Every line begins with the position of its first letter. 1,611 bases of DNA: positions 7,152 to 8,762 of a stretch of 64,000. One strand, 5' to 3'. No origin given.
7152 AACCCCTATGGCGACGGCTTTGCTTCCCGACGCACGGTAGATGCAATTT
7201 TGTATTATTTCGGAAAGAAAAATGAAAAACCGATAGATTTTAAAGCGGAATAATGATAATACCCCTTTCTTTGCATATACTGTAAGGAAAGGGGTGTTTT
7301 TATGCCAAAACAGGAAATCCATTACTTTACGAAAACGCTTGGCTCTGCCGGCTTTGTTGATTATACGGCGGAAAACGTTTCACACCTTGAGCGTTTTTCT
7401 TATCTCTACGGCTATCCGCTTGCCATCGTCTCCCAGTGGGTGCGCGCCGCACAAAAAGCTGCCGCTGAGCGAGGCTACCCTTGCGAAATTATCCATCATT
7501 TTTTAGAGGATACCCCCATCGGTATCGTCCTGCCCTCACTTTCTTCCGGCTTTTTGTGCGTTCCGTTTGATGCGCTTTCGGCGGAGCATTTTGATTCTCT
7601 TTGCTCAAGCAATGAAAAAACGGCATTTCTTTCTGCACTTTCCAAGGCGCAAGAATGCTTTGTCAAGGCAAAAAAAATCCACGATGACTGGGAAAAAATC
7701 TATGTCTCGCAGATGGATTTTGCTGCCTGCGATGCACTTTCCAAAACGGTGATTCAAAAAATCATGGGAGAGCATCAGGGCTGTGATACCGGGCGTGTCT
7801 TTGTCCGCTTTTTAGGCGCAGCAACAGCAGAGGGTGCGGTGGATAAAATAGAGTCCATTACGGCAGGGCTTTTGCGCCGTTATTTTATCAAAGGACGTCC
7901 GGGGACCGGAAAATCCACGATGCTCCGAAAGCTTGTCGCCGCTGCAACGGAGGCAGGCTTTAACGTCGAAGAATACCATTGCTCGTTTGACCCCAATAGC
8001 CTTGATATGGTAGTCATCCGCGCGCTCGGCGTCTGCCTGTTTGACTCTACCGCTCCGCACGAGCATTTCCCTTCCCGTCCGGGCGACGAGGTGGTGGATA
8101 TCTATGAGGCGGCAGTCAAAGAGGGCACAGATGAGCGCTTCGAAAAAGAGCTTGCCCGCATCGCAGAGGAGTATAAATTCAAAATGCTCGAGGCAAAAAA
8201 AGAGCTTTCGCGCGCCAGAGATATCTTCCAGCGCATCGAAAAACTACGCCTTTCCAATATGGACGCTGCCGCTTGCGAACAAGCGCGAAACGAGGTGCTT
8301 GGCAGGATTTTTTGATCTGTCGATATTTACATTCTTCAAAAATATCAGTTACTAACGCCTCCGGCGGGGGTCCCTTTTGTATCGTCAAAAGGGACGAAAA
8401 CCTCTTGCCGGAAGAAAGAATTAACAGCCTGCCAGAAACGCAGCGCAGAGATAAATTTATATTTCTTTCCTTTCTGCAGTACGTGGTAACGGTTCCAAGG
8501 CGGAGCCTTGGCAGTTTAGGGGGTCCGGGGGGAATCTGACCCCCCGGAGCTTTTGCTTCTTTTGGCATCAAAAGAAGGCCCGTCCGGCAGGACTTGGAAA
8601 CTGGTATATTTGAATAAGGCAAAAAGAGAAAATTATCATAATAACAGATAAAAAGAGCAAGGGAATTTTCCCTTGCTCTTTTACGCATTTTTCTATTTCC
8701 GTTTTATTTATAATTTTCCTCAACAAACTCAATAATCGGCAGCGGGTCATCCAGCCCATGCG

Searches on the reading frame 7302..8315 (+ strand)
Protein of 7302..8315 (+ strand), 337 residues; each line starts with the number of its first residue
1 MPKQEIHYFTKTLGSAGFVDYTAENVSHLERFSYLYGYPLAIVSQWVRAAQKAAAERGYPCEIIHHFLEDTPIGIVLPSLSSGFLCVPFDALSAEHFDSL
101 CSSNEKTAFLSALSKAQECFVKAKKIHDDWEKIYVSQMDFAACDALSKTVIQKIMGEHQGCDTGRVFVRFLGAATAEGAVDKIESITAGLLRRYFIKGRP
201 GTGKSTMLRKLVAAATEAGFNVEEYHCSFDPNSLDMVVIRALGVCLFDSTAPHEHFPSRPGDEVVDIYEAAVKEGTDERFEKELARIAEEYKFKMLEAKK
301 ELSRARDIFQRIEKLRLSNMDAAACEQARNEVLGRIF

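Call 33: list_cluster_members(proteins=[window:7302-8315:+, window:8704-9420:-, window:23725-25056:-, window:28021-29292:-, window:27389-27730:+, window:31834-32310:-, window:30897-31670:-, window:21706-22635:+, window:49760-51754:+, window:25247-26671:+])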
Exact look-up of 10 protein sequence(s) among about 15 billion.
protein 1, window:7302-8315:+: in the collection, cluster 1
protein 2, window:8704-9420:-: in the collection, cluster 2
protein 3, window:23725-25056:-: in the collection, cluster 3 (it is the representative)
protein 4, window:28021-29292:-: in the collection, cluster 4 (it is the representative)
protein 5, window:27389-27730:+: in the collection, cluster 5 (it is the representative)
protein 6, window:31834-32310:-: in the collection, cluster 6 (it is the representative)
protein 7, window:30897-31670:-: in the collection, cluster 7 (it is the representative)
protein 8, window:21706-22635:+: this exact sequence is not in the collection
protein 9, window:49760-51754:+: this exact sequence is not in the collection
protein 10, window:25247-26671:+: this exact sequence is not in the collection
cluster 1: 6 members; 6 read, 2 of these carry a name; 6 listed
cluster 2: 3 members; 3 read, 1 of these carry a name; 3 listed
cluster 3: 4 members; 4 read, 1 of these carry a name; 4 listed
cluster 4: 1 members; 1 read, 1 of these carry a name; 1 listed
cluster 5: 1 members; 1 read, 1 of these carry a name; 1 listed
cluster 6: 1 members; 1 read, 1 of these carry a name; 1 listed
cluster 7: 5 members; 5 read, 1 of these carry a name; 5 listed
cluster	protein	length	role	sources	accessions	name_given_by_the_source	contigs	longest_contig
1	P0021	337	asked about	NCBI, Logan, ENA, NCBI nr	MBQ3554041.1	MAG: hypothetical protein IJA08_05115 [Clostridia bacterium] | hypothetical protein [Clostridia bacterium]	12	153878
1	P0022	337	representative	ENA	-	-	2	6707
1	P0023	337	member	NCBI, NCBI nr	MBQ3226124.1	MAG: hypothetical protein IJB48_03615 [Clostridia bacterium] | hypothetical protein [Clostridia bacterium]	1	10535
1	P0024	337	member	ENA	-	-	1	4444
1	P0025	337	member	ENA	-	-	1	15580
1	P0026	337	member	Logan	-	-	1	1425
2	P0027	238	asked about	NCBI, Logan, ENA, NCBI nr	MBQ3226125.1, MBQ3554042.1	MAG: alpha/beta hydrolase [Clostridia bacterium] | alpha/beta hydrolase [Clostridia bacterium]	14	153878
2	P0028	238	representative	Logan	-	-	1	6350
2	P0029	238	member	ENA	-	-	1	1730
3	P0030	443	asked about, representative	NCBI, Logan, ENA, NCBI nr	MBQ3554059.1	MAG: hypothetical protein IJA08_05205 [Clostridia bacterium] | hypothetical protein [Clostridia bacterium]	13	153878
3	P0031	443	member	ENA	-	-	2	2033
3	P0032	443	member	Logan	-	-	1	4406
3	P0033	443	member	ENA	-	-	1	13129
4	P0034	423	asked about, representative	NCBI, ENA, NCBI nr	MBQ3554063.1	MAG: serine--tRNA ligase [Clostridia bacterium] | serine--tRNA ligase [Clostridia bacterium]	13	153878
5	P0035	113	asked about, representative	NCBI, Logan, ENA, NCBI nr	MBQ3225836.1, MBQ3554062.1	MAG: histidine triad nucleotide-binding protein [Clostridia bacterium] | histidine triad nucleotide-binding protein [Clostridia bacterium]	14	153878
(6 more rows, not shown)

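Call 34: find_encoding_contigs(protein=P0023, flank=3000, max_places=4)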
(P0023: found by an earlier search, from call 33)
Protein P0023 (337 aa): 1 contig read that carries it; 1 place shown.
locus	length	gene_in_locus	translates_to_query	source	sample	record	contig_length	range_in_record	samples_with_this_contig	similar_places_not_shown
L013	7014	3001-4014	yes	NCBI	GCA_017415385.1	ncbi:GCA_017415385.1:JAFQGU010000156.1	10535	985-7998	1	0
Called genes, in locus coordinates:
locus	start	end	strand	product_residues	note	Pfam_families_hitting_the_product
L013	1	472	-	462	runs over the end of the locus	PF01938:TRAM, PF05958:tRNA_U5-meth_tr, PF03602:Cons_hypoth95, PF05175:MTS (weak), PF06325:PrmA (weak), PF09445:Methyltransf_15 (weak), PF13649:Methyltransf_25, PF13847:Methyltransf_31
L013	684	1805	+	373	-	PF00953:Glycos_transf_4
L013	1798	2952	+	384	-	PF02350:Epimerase_2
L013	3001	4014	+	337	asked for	-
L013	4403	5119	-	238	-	PF00326:Peptidase_S9 (weak), PF00561:Abhydrolase_1 (weak)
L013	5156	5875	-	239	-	PF00535:Glycos_transf_2, PF10111:Glyco_tranf_2_2, PF13641:Glyco_tranf_2_3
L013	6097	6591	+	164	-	PF02559:CarD_TRCF_RID, PF21095:CarD_C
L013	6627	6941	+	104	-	PF05164:ZapA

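Call 35: find_encoding_contigs(protein=P0033, flank=3000, max_places=4)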
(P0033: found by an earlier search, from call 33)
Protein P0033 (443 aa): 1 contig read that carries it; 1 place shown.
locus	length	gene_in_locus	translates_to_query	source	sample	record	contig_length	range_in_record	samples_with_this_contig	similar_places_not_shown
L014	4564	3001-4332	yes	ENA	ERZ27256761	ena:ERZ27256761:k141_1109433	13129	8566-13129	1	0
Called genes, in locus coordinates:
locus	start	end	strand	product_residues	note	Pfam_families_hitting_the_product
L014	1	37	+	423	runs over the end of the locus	PF02403:Seryl_tRNA_N, PF00587:tRNA-synt_2b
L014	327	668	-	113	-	PF11969:DcpS_C, PF01230:HIT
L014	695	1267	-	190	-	PF13238:AAA_18 (weak), PF13671:AAA_33 (weak), PF01202:SKI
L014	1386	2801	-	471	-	PF01554:MatE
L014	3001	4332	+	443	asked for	PF04107:GCS2 (weak)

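Call 61: search_protein_families(library=pfam, proteins=[window:7302-8315:+], max_evalue=0.0001)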
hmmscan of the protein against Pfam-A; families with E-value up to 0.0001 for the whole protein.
window:7302-8315:+ (337 aa): 1 family
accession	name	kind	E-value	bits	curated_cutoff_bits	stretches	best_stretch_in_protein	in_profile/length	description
PF13604.12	AAA_30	-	7.2e-06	26.3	27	0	195-223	22-50/191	AAA domain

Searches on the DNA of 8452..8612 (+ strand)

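Call 75: build_rna_model(alignment_id=A6)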
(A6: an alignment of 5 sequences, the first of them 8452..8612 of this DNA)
Model R1 built from alignment A6 (5 sequences, 163 columns); structure: RNAalifold consensus.
model positions 161; base pairs 58; branch points 2; effective number of sequences 0.7; information 0.591 bits per position. Calibrated on 0.2 Mb of random sequence (short: E-values are rough).
structure used (alignment columns):
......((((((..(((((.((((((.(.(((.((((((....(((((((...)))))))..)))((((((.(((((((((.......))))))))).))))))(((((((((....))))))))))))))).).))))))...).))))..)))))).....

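Call 76: search_with_rna_model(model_id=R1, sources=[window, L005, L008, L009, L015, L016, L017, L018, L019, L014, L022, L010], max_evalue=1)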
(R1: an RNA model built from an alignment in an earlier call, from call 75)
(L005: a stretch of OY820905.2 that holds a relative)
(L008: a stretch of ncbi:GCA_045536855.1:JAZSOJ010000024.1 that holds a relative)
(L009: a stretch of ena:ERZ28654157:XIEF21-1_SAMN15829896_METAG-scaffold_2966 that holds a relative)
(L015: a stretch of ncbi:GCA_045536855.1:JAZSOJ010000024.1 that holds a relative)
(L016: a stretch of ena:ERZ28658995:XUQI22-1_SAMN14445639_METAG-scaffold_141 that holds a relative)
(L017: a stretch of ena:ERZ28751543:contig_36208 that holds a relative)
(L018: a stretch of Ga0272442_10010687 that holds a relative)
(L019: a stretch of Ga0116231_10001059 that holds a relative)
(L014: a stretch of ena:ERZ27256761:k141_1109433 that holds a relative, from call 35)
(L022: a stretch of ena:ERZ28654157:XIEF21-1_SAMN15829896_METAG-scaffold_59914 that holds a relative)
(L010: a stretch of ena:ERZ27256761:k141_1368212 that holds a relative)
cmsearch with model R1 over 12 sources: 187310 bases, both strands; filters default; matches with E-value up to 1: 9.
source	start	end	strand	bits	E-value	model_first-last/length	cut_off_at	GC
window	8452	8612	+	192.2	4.8e-49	1-161/161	no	0.5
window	23185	23345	-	187.1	1.1e-47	1-161/161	no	0.5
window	42624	42784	-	182.7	1.8e-46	1-161/161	no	0.49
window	44266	44426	+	175.7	1.4e-44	1-161/161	no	0.51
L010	4975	5072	-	97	2.7e-23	64-161/161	5'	0.57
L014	4459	4564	-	89.5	2.8e-21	57-161/161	5'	0.56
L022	2774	2847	-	58.3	8e-13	89-161/161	5'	0.5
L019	8834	9034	+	20.7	0.011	1-161/161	no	0.4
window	8337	8459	-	16.1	0.21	1-161/161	no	0.46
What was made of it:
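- A covariance model found nothing in the congener loci (calls 75, 76).
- Tried and rejected: A covariance model of the core found no diverged homologues in the congener loci (calls 75, 76).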
